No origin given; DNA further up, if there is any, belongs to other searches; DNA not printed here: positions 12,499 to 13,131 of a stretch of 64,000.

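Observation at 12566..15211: TPP riboswitch controls a CHMI-type tautomerase and a Cys-rich lipoprotein ahead of thiC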

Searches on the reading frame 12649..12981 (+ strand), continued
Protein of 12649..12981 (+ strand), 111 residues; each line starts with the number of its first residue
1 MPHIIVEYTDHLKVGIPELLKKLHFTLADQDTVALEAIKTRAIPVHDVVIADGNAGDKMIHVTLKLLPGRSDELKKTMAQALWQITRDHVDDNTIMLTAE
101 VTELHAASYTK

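Call 19: find_encoding_contigs(protein=P0052, flank=10000, max_places=1)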
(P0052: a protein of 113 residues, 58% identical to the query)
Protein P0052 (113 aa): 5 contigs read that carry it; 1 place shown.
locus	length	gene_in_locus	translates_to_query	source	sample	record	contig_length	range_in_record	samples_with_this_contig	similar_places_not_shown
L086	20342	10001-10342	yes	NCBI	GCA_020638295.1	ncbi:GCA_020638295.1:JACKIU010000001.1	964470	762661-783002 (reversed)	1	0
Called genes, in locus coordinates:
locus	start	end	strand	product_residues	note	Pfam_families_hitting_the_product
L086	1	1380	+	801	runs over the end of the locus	PF02737:3HCDH_N, PF03446:NAD_binding_2 (faint), PF00725:3HCDH, PF00378:ECH_1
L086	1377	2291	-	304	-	-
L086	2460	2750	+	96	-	-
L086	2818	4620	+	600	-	PF02771:Acyl-CoA_dh_N, PF02770:Acyl-CoA_dh_M, PF00441:Acyl-CoA_dh_1, PF08028:Acyl-CoA_dh_2 (weak), PF22924:ACOX_C_alpha1, PF12806:Acyl-CoA_dh_C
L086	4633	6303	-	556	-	-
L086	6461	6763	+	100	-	PF02036:SCP2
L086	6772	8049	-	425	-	PF03349:Toluene_X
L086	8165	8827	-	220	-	PF00578:AhpC-TSA (weak), PF02630:SCO1-SenC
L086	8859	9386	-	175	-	-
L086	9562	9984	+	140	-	PF11911:DUF3429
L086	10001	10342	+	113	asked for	PF02962:CHMI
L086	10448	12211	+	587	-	PF13667:ThiC-associated, PF01964:ThiC_Rad_SAM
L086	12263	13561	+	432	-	PF13173:AAA_14, PF13635:DUF4143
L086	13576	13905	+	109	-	-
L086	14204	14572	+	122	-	-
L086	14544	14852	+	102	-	-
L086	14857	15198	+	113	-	PF08274:Zn_Ribbon_YjdM, PF03831:YjdM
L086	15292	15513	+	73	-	-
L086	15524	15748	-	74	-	PF20108:DUF6498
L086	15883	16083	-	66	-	-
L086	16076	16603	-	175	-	-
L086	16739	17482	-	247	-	PF02562:PhoH, PF13245:AAA_19 (weak), PF13604:AAA_30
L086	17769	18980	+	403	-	PF00291:PALP, PF01842:ACT (faint)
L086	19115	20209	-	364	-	PF00268:Ribonuc_red_sm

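Call 20: find_encoding_contigs(protein=P0008, flank=10000, max_places=1)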
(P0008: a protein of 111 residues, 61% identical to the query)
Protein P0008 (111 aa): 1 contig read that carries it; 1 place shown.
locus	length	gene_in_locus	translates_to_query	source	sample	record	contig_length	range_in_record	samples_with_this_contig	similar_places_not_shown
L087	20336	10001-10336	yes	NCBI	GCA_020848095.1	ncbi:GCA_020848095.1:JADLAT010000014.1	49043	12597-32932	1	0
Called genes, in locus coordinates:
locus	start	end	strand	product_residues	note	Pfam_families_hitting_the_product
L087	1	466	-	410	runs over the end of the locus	PF08495:FIST, PF10442:FIST_C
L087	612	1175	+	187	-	PF04011:LemA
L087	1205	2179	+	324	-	PF00551:Formyl_trans_N, PF02911:Formyl_trans_C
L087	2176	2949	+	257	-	PF01416:PseudoU_synth_1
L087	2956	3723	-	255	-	-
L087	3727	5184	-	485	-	PF13354:Beta-lactamase2, PF00768:Peptidase_S11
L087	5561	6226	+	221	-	PF09361:Phasin_2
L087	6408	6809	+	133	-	PF02617:ClpS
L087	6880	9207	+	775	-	PF02861:Clp_N, PF13191:AAA_16 (faint), PF00004:AAA, PF17871:AAA_lid_9, PF00004:AAA, PF07724:AAA_2, PF07728:AAA_5, PF10431:ClpB_D2-small, +8 more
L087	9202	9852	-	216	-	PF02630:SCO1-SenC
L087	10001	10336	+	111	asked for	PF02962:CHMI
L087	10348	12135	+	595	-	PF13667:ThiC-associated, PF01964:ThiC_Rad_SAM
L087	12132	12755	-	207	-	-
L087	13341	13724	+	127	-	PF03795:YCII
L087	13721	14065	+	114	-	PF08274:Zn_Ribbon_YjdM, PF03831:YjdM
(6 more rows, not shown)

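Call 26: find_encoding_contigs(protein=P0094, flank=8000, max_places=2)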
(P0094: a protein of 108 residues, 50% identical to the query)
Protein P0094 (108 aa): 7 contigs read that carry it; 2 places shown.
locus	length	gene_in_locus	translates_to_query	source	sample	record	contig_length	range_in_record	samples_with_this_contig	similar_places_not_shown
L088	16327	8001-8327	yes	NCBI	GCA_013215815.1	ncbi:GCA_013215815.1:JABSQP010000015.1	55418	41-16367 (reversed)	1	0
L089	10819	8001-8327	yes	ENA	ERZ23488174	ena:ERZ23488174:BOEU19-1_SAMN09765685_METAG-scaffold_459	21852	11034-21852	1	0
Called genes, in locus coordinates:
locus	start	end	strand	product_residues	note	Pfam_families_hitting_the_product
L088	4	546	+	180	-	-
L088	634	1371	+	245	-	-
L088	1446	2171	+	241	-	-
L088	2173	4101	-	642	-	PF00512:HisKA, PF02518:HATPase_c, PF00072:Response_reg, PF01627:Hpt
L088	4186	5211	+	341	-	PF01118:Semialdhyde_dh, PF02774:Semialdhyde_dhC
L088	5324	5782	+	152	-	PF01127:Sdh_cyt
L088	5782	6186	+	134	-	PF01127:Sdh_cyt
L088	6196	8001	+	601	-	PF00890:FAD_binding_2, PF01266:DAO (faint), PF02910:Succ_DH_flav_C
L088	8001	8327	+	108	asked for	PF02962:CHMI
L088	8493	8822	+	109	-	-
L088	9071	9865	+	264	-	PF13085:Fer2_3, PF13183:Fer4_8, PF13237:Fer4_10 (weak), PF13534:Fer4_17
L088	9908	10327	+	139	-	PF08570:DUF1761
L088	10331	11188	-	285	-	PF02749:QRPTase_N, PF01729:QRPTase_C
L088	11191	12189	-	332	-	PF02445:NadA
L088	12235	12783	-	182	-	PF01625:PMSR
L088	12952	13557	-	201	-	-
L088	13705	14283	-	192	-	-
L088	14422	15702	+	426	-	PF07690:MFS_1, PF11700:ATG22, PF07690:MFS_1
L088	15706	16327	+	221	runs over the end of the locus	PF01510:Amidase_2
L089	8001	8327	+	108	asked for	PF02962:CHMI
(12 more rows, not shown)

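Call 27: find_encoding_contigs(protein=P0086, flank=8000, max_places=1)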
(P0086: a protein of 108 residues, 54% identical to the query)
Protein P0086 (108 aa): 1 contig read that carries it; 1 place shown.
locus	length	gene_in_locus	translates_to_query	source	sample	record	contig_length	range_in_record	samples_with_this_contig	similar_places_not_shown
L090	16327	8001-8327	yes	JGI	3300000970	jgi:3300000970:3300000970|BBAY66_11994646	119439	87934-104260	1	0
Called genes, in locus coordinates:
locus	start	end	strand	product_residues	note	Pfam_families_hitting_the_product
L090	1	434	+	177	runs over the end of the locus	-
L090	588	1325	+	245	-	-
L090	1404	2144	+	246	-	-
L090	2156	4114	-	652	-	PF00512:HisKA, PF02518:HATPase_c, PF00072:Response_reg, PF01627:Hpt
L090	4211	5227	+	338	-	PF01118:Semialdhyde_dh, PF02774:Semialdhyde_dhC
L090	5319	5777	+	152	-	PF01127:Sdh_cyt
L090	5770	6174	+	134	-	PF01127:Sdh_cyt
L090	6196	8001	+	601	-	PF00890:FAD_binding_2, PF01134:GIDA (faint), PF01266:DAO (faint), PF02910:Succ_DH_flav_C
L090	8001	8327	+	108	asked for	PF02962:CHMI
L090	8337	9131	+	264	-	PF13085:Fer2_3, PF13183:Fer4_8, PF13237:Fer4_10 (weak), PF13534:Fer4_17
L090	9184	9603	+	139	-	PF08570:DUF1761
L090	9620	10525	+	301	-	PF14226:DIOX_N, PF03171:2OG-FeII_Oxy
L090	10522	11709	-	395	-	-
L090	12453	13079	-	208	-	PF01625:PMSR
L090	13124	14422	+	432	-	PF07690:MFS_1, PF11700:ATG22, PF07690:MFS_1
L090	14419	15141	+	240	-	PF01510:Amidase_2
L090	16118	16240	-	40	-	-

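Call 54: search_protein_families(library=pfam, proteins=[L086:9562-9981:+, L036:2762-3970:+, L036:4377-5792:+, L088:8493-8819:+, L006:4340-4990:+], max_evalue=0.01)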
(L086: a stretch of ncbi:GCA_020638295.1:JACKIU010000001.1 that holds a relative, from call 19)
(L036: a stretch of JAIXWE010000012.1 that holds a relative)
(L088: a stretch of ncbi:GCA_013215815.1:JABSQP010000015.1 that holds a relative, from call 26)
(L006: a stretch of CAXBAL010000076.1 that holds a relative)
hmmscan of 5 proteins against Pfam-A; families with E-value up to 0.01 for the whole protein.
L086:9562-9981:+ (140 aa): 1 family
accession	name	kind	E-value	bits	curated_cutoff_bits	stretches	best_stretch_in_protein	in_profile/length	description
PF11911.13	DUF3429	-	3e-19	70.1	39.1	1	4-139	6-144/144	Protein of unknown function (DUF3429)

L036:2762-3970:+ (403 aa): 4 families
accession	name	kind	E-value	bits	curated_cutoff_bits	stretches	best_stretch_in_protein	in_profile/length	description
PF02222.28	ATP-grasp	-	2.2e-55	187.5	27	1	147-325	1-179/179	ATP-grasp domain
PF22660.2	RS_preATP-grasp-like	-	2e-30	105.5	27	1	45-140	3-98/98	Ribonucleotide synthetase preATP-grasp domain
PF17769.7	PurK_C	-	3.9e-13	49.3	22.6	1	346-390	1-46/56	Phosphoribosylaminoimidazole carboxylase C-terminal domain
PF07478.18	Dala_Dala_lig_C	-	4.1e-05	23.6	24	1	225-306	94-173/204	D-ala D-ala ligase C-terminus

L036:4377-5792:+ (472 aa): 2 families
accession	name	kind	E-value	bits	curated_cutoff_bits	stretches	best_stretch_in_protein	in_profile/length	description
PF00206.25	Lyase_1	-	2.1e-118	395.7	27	1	21-351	1-312/312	Lyase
PF10415.14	FumaraseC_C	-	1.9e-26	92.6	32.5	1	417-470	1-54/54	Fumarase C C-terminus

L088:8493-8819:+ (109 aa): 0 families

L006:4340-4990:+ (217 aa): 1 family
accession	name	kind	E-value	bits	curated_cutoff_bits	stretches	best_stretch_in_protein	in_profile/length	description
PF01545.26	Cation_efflux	-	1e-13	51.9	26.6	1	29-207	1-197/198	Cation efflux family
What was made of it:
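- One locus places X next to purK, which consumes AIR, the ThiC substrate (call 54).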

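Call 57: find_encoding_contigs(protein=P0099, flank=5000, max_places=3)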
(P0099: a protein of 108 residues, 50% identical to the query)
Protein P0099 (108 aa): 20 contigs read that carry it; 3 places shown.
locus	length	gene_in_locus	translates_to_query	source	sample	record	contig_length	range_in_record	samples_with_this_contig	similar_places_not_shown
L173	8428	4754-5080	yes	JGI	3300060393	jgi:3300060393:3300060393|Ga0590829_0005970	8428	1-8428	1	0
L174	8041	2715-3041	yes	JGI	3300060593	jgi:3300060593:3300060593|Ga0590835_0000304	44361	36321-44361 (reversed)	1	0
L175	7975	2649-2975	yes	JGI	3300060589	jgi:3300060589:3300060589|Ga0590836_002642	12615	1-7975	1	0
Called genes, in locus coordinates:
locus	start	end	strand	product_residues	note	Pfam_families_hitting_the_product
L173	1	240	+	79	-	?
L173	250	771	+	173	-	PF01641:SelR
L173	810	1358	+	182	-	PF22162:PFIN (weak)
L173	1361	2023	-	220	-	-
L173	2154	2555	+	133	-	PF01127:Sdh_cyt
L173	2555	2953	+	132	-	PF01127:Sdh_cyt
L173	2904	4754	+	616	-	PF00890:FAD_binding_2, PF02910:Succ_DH_flav_C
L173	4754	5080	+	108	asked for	PF02962:CHMI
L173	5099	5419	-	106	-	-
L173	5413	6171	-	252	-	-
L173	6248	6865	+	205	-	-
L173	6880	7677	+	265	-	PF13085:Fer2_3, PF13183:Fer4_8, PF13237:Fer4_10, PF13534:Fer4_17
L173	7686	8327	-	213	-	PF02698:DUF218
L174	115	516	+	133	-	PF01127:Sdh_cyt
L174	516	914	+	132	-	PF01127:Sdh_cyt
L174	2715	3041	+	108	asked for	PF02962:CHMI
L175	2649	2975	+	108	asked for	PF02962:CHMI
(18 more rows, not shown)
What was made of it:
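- The sdhA|sdhB junction in that clade also holds unrelated insertions (calls 26, 57).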

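Call 58: find_encoding_contigs(protein=P0100, flank=5000, max_places=2)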
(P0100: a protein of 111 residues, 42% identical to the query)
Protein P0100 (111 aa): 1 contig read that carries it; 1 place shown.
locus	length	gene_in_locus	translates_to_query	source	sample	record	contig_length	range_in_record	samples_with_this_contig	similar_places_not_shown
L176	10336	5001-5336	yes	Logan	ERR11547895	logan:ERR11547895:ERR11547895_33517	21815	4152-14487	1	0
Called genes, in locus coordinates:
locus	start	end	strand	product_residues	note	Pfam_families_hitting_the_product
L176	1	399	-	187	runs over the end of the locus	-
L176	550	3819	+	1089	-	PF10162:G8, PF13229:Beta_helix (faint), PF24606:CEMIP_beta-hel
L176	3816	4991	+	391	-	PF00890:FAD_binding_2, PF01134:GIDA (faint), PF01266:DAO (weak), PF03486:HI0933_like, PF07992:Pyr_redox_2 (weak), PF12831:FAD_oxidored (weak), PF13450:NAD_binding_8 (weak), PF22780:HI0933_like_1st, +2 more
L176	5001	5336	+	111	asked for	PF02962:CHMI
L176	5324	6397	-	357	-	PF02417:Chromate_transp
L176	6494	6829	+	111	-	-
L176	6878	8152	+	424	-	PF02321:OEP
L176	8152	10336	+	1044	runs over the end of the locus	PF00873:ACR_tran, PF02355:SecD_SecF_C (faint)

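Call 59: find_encoding_contigs(protein=P0089, flank=5000, max_places=2)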
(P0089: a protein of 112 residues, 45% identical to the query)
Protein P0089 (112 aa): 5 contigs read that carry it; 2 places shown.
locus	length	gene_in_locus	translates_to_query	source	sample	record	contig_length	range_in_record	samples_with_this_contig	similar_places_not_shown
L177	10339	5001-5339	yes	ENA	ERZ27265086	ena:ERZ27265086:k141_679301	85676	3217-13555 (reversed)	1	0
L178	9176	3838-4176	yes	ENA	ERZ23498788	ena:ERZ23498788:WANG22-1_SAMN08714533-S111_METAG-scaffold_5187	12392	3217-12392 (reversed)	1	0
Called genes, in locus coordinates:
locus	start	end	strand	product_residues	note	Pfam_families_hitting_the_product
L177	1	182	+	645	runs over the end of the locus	PF13292:DXP_synthase_N, PF00456:Transketolase_N (faint), PF00676:E1_dh (weak), PF02779:Transket_pyr, PF02780:Transketolase_C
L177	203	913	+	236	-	PF00702:Hydrolase, PF13419:HAD_2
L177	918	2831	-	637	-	PF01343:Peptidase_S49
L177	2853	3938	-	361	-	PF01264:Chorismate_synt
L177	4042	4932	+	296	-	PF24827:AstE_AspA_cat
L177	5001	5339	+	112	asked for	PF02962:CHMI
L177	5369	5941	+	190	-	PF04011:LemA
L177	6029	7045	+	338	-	PF01435:Peptidase_M48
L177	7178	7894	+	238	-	PF01027:Bax1-I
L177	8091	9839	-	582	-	PF00128:Alpha-amylase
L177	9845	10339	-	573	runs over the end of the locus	PF00920:ILVD_EDD_N, PF24877:ILV_EDD_C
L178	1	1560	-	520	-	?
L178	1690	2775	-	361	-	PF01264:Chorismate_synt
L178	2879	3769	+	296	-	PF24827:AstE_AspA_cat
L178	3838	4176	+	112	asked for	PF02962:CHMI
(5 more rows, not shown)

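Call 68: predict_structure(alignment_id=A1)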
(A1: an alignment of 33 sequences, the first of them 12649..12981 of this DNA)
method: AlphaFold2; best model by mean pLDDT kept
length: 111 residues; sequences in the alignment: 33
mean_pLDDT: 94.9   pTM: 0.87
mean pLDDT of the five models: 94.9, 93.1, 93.1, 93.0, 92.1
residues with pLDDT >= 90: 97; 70-90: 14; 50-70: 0; < 50: 0
segments of 3 or more residues with pLDDT < 50: none
pLDDT, mean of each block of 10 residues (from residue 1): 97 96 96 91 95 90 96 96 98 95 94 75
secondary structure, 60 per line:
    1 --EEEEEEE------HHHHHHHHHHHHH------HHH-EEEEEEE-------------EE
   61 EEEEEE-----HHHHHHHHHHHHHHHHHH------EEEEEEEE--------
elements in order: E3-9 H16-28 E39-45 E59-66 H72-89 E96-103
